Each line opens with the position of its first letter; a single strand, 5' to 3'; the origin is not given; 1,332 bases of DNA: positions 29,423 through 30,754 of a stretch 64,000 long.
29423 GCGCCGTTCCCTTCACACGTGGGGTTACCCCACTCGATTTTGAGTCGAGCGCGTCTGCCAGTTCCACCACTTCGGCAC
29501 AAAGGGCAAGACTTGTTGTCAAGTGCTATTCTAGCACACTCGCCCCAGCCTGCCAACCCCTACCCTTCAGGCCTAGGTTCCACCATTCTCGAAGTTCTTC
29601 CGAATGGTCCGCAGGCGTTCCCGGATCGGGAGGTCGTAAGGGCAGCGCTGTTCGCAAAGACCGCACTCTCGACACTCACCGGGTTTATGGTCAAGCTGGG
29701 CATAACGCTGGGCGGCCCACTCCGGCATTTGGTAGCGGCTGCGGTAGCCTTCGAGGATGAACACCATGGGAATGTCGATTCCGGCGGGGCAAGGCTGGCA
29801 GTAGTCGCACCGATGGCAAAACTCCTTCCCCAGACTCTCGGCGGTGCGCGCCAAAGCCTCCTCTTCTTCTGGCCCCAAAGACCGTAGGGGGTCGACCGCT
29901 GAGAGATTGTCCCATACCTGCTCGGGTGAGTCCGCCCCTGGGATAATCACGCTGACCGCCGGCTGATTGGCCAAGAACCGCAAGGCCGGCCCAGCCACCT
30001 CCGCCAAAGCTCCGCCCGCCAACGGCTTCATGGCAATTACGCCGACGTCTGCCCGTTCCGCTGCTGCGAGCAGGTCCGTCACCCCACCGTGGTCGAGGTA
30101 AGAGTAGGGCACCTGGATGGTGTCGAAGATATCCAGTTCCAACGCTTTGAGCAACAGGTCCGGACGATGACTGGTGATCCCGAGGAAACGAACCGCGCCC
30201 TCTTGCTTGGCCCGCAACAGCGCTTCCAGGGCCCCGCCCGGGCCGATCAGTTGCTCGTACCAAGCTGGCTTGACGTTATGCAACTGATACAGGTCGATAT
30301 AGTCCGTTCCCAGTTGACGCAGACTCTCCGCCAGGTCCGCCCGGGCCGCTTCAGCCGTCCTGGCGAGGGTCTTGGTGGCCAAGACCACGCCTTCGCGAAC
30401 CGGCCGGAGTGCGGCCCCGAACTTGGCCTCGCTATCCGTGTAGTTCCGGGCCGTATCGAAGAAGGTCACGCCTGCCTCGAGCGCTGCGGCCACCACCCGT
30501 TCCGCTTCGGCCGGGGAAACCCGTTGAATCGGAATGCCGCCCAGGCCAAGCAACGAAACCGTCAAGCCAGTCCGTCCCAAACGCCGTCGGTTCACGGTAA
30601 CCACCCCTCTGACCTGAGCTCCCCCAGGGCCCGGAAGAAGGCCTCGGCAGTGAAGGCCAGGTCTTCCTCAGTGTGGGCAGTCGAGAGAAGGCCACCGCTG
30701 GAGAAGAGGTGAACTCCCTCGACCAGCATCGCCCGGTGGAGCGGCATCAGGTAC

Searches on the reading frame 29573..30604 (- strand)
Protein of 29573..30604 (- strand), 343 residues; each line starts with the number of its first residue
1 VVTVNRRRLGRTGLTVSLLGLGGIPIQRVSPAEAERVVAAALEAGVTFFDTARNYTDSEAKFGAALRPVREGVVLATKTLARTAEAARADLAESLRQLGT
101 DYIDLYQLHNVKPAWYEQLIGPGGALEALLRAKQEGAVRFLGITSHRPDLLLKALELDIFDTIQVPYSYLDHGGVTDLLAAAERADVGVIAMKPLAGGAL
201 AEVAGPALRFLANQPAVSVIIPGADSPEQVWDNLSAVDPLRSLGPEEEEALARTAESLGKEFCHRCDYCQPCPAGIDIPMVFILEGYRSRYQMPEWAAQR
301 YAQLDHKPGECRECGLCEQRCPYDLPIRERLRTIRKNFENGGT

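Call 47: search_protein_families(library=pfam, proteins=[window:29573-30604:-], max_evalue=0.001)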
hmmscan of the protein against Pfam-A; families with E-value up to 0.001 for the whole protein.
window:29573-30604:- (343 aa): 5 families
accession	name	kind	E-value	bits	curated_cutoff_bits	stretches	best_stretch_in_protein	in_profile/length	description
PF00248.27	Aldo_ket_red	-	2.2e-38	132.5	24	1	19-201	4-198/291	Aldo/keto reductase family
PF13534.11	Fer4_17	-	4.5e-07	30.8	22.2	1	262-325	1-60/61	4Fe-4S dicluster domain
PF13183.11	Fer4_8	-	5.3e-06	27.3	27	1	262-324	4-67/68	4Fe-4S dicluster domain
PF13187.11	Fer4_9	-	1.3e-05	25.5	27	1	263-324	2-50/52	4Fe-4S dicluster domain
PF13237.11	Fer4_10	-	0.00094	19.5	25.5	0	261-322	7-53/53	4Fe-4S dicluster domain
